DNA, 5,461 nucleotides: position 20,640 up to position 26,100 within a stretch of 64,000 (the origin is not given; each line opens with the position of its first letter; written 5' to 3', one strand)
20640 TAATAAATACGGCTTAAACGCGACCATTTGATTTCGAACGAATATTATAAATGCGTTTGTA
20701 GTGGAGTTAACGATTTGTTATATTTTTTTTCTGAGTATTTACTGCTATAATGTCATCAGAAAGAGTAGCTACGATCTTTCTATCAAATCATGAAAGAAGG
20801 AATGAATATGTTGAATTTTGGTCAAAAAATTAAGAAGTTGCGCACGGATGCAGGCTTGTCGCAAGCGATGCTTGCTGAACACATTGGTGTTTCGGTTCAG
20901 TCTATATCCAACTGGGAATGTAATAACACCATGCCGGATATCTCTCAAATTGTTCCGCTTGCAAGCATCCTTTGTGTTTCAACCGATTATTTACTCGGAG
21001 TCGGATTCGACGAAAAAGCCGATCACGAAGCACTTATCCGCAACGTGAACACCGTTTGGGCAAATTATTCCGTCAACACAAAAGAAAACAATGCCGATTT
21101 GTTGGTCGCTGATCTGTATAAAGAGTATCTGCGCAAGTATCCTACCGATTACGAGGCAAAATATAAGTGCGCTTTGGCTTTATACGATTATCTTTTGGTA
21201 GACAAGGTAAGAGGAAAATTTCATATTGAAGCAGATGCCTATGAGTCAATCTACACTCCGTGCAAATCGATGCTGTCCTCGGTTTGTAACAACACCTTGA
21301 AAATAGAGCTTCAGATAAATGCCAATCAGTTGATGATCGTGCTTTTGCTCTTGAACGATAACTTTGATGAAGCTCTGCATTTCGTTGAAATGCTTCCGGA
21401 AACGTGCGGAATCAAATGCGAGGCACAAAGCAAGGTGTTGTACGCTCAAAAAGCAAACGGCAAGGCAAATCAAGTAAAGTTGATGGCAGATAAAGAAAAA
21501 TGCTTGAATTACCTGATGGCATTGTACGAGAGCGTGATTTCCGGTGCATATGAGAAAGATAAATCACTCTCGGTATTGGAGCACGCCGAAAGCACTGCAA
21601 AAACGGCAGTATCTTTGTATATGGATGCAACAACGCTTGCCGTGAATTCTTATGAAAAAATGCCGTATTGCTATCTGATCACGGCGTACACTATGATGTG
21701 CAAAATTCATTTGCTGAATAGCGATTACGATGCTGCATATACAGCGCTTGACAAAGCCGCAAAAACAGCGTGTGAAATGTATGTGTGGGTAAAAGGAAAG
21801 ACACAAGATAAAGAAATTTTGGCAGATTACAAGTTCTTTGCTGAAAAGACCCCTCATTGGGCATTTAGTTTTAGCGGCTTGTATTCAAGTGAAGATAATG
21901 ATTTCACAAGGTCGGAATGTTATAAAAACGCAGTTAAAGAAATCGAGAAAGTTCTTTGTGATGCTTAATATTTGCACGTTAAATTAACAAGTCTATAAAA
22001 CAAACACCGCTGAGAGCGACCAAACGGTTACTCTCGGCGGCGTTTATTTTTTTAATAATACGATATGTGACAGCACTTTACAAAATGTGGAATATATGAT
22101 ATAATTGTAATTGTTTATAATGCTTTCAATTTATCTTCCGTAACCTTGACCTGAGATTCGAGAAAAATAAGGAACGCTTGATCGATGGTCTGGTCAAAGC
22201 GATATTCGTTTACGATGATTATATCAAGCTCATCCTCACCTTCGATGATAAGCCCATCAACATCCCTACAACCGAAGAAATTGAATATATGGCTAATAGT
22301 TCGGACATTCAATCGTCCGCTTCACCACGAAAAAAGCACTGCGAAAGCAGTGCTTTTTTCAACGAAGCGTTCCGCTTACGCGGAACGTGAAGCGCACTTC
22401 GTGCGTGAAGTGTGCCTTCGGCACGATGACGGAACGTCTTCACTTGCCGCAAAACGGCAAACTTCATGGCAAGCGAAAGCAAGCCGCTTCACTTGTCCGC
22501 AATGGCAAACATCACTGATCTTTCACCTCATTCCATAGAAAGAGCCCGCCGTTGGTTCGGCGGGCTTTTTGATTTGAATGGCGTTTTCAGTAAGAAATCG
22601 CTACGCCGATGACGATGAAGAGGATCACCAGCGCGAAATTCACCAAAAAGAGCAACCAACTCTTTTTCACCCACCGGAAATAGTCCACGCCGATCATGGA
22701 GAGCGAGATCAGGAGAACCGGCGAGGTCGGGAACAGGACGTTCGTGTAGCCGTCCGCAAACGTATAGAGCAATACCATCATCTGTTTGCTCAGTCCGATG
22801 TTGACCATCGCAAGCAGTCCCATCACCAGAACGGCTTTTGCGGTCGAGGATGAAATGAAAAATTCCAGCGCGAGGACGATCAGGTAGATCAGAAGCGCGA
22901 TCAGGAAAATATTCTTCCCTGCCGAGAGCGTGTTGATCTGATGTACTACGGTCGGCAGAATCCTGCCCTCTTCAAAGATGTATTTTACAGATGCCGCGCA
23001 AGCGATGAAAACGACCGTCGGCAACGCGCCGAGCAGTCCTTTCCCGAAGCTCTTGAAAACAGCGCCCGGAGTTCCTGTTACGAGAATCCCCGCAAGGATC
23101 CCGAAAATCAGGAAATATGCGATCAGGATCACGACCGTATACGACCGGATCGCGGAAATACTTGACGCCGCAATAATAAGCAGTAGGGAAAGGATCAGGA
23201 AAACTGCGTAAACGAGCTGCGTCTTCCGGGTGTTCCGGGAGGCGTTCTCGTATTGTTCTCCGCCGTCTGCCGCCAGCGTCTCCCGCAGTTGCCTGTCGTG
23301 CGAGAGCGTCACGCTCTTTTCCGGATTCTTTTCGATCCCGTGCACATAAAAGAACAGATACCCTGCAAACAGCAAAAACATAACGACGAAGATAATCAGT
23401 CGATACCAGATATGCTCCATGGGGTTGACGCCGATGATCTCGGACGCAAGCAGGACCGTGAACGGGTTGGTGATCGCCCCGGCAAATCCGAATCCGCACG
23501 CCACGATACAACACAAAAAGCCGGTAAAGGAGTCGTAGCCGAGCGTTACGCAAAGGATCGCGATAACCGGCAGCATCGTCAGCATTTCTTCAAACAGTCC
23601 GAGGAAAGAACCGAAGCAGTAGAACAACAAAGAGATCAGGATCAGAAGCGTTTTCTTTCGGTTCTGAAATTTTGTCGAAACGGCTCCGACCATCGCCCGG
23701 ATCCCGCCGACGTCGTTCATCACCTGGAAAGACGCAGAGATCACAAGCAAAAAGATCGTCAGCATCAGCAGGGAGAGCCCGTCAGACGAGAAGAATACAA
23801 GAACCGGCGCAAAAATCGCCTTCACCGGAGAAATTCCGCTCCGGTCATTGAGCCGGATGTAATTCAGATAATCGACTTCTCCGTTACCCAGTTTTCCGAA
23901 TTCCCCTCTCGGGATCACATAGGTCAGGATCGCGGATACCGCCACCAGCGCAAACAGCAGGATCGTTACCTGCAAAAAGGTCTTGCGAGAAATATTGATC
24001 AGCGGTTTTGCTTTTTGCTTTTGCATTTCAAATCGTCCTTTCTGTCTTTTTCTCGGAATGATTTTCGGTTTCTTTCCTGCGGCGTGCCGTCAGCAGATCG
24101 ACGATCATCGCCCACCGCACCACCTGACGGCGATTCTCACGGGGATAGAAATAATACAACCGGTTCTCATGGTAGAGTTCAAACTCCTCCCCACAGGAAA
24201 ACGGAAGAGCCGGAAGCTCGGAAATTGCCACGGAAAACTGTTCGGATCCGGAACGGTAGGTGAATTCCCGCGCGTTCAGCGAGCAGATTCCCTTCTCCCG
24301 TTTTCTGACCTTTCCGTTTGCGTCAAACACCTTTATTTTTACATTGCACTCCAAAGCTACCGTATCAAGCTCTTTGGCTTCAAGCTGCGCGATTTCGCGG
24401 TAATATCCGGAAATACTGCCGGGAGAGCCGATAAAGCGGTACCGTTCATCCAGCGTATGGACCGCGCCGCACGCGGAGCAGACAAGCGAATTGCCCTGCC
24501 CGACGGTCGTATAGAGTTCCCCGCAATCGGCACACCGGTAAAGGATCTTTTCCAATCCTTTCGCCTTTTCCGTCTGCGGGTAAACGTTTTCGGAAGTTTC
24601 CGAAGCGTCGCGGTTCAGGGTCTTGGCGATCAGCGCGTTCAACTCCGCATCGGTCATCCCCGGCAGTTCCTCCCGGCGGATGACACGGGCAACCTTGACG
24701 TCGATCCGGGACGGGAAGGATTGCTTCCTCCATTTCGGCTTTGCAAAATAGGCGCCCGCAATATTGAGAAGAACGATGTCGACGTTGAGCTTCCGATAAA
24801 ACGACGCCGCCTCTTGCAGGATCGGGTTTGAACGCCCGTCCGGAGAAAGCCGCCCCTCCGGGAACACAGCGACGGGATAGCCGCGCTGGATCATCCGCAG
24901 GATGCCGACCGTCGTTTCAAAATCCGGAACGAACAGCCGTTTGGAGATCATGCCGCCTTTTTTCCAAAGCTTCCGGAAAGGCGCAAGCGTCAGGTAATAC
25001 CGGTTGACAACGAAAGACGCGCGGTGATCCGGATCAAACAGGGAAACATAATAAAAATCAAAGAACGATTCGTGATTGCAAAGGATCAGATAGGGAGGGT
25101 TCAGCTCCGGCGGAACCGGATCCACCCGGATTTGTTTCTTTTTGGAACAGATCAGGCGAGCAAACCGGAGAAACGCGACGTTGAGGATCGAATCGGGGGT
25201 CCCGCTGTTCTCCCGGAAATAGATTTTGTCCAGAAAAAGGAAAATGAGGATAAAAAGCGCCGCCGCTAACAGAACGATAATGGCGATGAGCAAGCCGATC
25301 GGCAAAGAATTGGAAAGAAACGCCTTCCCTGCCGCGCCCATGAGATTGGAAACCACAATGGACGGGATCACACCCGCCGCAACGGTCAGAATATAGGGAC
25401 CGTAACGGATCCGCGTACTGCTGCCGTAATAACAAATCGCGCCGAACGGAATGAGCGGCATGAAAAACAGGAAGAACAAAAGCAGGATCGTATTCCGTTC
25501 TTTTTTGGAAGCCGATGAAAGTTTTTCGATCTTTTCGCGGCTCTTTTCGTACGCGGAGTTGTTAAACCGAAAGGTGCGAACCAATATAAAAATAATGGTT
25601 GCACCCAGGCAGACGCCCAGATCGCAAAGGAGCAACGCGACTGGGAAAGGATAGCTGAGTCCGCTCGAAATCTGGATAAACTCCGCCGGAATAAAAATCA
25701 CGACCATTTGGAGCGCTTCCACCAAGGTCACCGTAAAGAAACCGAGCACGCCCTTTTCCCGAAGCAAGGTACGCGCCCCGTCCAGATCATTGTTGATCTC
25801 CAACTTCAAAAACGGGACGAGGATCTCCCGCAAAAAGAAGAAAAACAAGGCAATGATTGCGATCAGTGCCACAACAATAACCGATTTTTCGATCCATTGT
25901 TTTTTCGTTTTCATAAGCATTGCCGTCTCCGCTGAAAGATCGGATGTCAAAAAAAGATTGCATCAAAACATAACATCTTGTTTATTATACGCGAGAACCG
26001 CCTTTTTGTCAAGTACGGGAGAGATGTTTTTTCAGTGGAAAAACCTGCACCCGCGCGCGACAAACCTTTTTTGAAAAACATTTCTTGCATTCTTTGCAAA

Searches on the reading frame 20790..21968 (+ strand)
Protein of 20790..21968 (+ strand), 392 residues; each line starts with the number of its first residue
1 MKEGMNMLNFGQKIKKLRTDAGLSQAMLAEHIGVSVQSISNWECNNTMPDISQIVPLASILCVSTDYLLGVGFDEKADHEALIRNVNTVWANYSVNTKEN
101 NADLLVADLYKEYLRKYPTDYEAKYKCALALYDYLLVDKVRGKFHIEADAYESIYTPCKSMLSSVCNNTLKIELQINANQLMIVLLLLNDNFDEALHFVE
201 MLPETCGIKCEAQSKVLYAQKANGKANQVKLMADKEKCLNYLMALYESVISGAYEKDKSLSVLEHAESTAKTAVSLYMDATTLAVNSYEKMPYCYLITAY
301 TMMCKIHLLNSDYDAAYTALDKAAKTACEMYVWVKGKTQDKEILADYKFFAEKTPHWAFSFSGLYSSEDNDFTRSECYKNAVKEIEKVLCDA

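Call 23: search_protein_families(library=pfam, proteins=[window:20790-21968:+], max_evalue=0.00001)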
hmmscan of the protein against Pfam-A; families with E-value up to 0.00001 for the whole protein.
window:20790-21968:+ (392 aa): 3 families
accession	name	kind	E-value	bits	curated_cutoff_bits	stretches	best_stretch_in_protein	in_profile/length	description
PF01381.28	HTH_3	-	1.4e-10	41.5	23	1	14-68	1-55/55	Helix-turn-helix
PF12844.13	HTH_19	-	4e-09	36.7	30.2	1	11-69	1-59/64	Helix-turn-helix domain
PF13560.12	HTH_31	-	2.8e-07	31.2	27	1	10-65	2-58/64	Helix-turn-helix domain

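Call 33: search_protein_families(library=phrogs, proteins=[window:20790-21968:+], max_evalue=0.001)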
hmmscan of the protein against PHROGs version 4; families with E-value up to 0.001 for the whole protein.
window:20790-21968:+ (392 aa): 16 families
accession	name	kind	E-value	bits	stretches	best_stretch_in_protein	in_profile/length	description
phrog_8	-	transcription regulation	8.1e-20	72.5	1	1-70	68-137/346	transcriptional regulator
phrog_4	-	transcription regulation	1.5e-12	48.2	1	4-75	127-198/400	transcriptional repressor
phrog_4836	-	transcription regulation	5e-12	46.8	1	8-99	74-166/194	CII-like regulator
phrog_3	-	transcription regulation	1.4e-11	45.8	1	2-80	81-159/430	transcriptional repressor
phrog_2967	-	transcription regulation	6.5e-11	43.2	1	1-76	2-77/225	transcriptional regulator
phrog_2439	-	transcription regulation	8.2e-10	39.1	1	8-83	6-80/367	transcriptional regulator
phrog_5823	-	transcription regulation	4.9e-09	36.8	1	8-75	5-73/404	transcriptional regulator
phrog_2104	-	unknown function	4.3e-08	34.3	1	12-50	42-80/103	-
phrog_2328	-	transcription regulation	2.8e-07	31.4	1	7-72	13-79/128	transcriptional repressor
phrog_1373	-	transcription regulation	4.1e-07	31.1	1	10-98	64-153/166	transcriptional regulator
phrog_4739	-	unknown function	3.6e-06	27.7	1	12-69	70-127/167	-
phrog_1994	-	DNA, RNA and nucleotide metabolism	5.7e-06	27.4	1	13-93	3-80/170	DNA binding protein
phrog_5119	-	unknown function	6.2e-05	23.8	0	11-46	55-90/152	-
phrog_7396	-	unknown function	0.00016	22.4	1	11-81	17-90/227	-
phrog_3037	-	transcription regulation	0.00046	21.1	1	3-79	20-85/189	transcriptional repressor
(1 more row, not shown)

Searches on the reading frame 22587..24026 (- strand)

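Call 23: search_protein_families(library=pfam, proteins=[window:22587-24026:-], max_evalue=0.00001)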
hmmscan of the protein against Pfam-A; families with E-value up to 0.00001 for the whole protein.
window:22587-24026:- (479 aa): 2 families
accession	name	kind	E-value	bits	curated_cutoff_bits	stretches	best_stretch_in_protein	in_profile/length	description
PF03606.21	DcuC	-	3.9e-53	181.1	23.1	1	21-475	5-460/461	C4-dicarboxylate anaerobic carrier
PF03600.22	CitMHS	-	2.5e-06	27.3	31.9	1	70-421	32-331/336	Citrate transporter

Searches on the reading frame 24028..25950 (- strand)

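Call 23: search_protein_families(library=pfam, proteins=[window:24028-25950:-], max_evalue=0.00001)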
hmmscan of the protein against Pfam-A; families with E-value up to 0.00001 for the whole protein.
window:24028-25950:- (640 aa): 2 families
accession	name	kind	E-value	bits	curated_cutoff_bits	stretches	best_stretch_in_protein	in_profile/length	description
PF09335.16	VTT_dom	-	3.3e-12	47.4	33.9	1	87-206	1-122/123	VTT domain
PF01553.26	Acyltransferase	-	1.3e-07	31.9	23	1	284-393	13-127/132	Acyltransferase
